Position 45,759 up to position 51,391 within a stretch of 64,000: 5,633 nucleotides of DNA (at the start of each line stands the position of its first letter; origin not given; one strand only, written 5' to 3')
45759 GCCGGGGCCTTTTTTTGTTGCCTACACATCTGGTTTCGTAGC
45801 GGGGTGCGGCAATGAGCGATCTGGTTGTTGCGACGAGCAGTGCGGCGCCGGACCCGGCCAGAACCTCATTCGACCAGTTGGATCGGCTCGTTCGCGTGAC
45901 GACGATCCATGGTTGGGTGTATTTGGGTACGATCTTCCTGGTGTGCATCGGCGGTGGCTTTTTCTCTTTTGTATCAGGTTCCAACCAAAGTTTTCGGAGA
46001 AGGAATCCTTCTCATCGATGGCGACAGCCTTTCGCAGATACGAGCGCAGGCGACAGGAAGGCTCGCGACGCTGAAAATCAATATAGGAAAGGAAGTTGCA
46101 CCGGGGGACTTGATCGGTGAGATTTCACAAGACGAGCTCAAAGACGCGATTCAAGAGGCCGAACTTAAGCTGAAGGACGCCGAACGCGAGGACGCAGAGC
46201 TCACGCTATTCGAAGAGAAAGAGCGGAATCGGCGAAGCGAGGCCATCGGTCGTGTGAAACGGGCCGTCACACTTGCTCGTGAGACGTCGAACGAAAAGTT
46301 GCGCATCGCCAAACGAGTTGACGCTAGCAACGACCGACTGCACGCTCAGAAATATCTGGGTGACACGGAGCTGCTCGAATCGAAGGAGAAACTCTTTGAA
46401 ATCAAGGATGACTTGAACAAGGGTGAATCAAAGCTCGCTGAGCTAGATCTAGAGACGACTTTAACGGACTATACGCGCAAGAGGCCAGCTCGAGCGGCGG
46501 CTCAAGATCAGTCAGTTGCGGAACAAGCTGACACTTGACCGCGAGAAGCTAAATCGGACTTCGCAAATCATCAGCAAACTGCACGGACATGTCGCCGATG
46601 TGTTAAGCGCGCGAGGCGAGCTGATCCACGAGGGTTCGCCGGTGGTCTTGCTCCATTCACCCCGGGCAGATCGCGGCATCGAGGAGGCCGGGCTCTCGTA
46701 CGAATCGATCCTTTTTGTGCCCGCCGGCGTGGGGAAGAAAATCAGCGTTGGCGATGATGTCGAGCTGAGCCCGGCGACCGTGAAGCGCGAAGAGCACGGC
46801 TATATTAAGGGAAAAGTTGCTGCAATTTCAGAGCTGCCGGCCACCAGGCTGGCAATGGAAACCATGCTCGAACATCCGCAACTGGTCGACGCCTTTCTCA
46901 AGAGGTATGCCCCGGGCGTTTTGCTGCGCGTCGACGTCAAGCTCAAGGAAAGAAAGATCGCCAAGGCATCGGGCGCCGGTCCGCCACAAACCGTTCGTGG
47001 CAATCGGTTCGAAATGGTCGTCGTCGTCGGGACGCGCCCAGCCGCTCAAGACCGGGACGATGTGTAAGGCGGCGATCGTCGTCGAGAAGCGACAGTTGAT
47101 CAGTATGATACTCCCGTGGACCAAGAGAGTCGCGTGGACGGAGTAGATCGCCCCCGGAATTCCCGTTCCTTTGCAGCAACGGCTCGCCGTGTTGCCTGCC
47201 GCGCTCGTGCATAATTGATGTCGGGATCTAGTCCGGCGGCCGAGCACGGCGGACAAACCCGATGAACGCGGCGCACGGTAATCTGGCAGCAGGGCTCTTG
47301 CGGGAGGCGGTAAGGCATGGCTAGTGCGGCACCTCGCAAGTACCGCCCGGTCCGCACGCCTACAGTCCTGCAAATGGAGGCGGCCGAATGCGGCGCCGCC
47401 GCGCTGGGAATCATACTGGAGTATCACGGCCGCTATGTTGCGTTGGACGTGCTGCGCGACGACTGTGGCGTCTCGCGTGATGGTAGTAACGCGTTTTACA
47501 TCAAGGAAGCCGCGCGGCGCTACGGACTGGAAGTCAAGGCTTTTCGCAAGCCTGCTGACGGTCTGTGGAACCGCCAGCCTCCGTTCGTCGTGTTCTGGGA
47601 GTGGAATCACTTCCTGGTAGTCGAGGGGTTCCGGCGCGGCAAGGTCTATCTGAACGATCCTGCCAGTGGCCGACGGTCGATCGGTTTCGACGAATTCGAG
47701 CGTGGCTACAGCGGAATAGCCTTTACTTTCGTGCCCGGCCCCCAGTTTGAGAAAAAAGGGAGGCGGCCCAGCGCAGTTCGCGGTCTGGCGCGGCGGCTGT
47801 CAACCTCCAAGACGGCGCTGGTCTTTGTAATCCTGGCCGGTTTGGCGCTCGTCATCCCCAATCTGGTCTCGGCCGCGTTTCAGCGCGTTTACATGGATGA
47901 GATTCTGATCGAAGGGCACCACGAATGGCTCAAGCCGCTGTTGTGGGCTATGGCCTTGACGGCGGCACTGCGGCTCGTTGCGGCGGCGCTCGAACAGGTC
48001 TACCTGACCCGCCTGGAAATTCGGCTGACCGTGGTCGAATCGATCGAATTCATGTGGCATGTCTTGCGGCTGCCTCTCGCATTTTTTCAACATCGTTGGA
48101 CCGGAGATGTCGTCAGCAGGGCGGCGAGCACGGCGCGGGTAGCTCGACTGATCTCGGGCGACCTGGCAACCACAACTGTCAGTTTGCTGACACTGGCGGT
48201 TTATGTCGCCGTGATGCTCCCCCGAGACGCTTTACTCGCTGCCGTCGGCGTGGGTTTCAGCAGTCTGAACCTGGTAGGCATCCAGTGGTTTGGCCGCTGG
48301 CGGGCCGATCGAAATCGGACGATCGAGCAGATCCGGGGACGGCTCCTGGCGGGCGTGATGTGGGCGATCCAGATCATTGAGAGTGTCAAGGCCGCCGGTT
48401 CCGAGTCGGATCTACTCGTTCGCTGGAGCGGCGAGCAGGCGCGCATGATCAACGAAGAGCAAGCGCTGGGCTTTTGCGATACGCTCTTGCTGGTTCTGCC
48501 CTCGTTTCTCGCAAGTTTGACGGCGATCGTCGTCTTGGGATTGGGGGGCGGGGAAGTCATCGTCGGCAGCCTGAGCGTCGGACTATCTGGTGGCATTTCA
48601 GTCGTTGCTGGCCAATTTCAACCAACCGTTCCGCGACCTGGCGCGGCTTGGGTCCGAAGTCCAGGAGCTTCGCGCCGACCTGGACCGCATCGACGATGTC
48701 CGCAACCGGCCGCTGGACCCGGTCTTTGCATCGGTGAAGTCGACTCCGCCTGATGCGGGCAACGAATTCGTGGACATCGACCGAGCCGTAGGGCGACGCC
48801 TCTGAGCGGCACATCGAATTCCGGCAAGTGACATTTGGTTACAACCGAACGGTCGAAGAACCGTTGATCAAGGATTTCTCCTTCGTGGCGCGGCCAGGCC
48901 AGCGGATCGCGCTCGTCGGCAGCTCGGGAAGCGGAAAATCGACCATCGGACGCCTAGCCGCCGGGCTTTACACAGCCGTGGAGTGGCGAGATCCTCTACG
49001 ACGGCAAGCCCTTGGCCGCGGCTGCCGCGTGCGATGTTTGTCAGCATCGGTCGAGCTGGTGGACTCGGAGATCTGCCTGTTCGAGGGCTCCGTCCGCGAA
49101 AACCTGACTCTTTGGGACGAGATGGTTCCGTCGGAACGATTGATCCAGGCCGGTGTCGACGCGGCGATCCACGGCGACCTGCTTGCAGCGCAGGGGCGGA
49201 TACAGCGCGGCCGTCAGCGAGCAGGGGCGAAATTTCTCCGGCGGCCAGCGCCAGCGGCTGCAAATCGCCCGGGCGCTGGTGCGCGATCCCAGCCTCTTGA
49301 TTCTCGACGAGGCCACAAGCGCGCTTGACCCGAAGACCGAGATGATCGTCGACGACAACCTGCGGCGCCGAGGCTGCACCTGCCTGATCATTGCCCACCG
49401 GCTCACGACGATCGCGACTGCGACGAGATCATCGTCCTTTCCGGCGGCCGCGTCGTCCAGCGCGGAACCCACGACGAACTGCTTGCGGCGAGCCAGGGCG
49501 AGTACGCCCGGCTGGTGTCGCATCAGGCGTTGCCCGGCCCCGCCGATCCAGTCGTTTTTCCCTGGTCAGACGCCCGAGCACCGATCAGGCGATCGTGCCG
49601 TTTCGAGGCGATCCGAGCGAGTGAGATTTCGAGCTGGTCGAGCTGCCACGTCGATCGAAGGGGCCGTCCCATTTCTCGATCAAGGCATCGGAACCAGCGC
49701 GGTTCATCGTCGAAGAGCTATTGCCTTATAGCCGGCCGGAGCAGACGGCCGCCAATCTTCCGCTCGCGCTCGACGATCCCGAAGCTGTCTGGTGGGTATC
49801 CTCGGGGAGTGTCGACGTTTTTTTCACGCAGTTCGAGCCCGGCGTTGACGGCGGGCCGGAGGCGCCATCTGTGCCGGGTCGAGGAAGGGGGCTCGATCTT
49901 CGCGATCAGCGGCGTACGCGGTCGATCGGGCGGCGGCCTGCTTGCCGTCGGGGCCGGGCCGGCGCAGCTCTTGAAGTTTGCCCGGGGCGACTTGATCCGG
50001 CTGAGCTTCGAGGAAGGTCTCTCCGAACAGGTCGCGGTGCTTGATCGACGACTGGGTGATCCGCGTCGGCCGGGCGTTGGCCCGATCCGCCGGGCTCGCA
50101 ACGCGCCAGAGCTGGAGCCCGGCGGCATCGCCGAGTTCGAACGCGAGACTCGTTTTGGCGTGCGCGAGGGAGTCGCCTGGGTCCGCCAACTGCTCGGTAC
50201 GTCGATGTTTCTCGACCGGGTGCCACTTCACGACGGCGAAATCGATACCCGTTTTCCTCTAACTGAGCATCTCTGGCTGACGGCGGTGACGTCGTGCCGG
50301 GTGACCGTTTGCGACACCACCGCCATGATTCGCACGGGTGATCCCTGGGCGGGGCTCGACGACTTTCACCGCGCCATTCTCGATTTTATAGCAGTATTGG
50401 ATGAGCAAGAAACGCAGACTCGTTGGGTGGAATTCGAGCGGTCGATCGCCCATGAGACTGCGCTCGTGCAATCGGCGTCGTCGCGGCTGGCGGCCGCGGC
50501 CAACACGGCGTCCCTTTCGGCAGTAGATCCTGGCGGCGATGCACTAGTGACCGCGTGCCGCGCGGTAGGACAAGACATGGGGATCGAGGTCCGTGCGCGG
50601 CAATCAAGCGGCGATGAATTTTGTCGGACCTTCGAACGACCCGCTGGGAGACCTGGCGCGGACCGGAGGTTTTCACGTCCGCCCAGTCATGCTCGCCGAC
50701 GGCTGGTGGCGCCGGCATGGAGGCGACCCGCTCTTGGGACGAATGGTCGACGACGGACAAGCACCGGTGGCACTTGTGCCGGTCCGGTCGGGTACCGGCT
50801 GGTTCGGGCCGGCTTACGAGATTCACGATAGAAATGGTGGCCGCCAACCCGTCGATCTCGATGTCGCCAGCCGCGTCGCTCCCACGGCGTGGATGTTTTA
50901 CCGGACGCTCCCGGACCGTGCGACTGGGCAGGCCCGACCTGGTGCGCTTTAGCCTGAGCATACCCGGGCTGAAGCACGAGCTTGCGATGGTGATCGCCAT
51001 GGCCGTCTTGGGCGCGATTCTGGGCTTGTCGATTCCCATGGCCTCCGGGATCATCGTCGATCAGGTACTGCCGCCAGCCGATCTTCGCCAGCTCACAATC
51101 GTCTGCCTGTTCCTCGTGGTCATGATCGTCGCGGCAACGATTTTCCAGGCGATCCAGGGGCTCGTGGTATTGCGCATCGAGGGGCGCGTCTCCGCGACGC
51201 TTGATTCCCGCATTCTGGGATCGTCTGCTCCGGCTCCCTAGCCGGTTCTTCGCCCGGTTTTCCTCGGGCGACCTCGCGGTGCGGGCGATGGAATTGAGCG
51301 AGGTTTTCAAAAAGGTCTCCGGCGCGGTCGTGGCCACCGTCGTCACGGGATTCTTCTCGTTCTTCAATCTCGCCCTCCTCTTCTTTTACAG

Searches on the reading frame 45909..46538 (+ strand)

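Call 8: search_protein_families(library=pfam, proteins=[window:45909-46538:+], max_evalue=0.01)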
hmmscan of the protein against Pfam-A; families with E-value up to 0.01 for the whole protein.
window:45909-46538:+ (209 aa): 1 family
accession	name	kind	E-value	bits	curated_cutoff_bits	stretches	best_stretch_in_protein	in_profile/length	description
PF16576.10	HlyD_D23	-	0.00046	20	30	1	32-108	10-78/214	Barrel-sandwich domain of CusB or HlyD membrane-fusion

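Call 9: search_protein_families(library=ncbifam, proteins=[window:45909-46538:+], max_evalue=0.01)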
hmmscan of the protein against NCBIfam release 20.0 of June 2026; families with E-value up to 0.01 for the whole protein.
window:45909-46538:+ (209 aa): 5 families
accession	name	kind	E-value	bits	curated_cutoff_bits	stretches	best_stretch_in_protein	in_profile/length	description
TIGR03794.1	NHLM_micro_HlyD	equivalog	2.3e-14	53.1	156.2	1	14-198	32-224/421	NHLP bacteriocin system secretion protein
TIGR01843.1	type_I_hlyD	subfamily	9.2e-06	24.9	208.65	1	4-107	7-109/422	HlyD family type I secretion periplasmic adaptor subunit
TIGR01730.1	RND_mfp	subfamily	0.00033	19.7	94.9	1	42-94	27-79/322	efflux RND transporter periplasmic adaptor subunit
NF008606.0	PRK11578.1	equivalog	0.00091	18.4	342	1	44-97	64-119/371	macrolide transporter subunit MacA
NF007785.0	PRK10476.1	equivalog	0.0025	16.7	376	1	43-128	50-135/347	multidrug transporter subunit MdtN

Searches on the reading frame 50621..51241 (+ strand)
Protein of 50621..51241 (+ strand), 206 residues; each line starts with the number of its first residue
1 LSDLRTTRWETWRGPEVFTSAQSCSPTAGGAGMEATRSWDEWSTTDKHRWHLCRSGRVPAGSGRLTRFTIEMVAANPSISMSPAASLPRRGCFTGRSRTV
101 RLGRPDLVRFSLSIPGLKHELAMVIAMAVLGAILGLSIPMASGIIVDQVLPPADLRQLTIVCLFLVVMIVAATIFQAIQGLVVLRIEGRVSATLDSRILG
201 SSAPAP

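Call 9: search_protein_families(library=ncbifam, proteins=[window:50621-51241:+], max_evalue=0.01)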
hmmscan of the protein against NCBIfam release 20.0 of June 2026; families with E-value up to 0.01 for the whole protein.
window:50621-51241:+ (206 aa): 6 families
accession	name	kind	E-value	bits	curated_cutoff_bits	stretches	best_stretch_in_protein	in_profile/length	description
TIGR03797.1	NHLM_micro_ABC2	equivalog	6.2e-18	64.6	709.4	1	100-197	119-214/686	NHLP bacteriocin export ABC transporter permease/ATPase subunit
TIGR01842.1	type_I_sec_PrtD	subfamily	9.5e-06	24.4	510.15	1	117-203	4-90/544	type I secretion system permease/ATPase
NF045998.1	cleave_ABC_plasm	equivalog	0.00011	20.6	500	1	119-196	153-230/673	Mbov_0121 family peptidase domain-containing ABC transporter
TIGR01846.1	type_I_sec_HlyB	subfamily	0.00015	20.2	725.55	1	101-198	121-218/694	type I secretion system permease/ATPase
TIGR03796.1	NHLM_micro_ABC1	equivalog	0.00073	17.9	853.3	1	116-199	151-234/710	NHLP family bacteriocin export ABC transporter peptidase/permease/ATPase subunit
TIGR00958.1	3a01208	subfamily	0.003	15.9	874.6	1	119-198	161-240/711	antigen peptide transporter 2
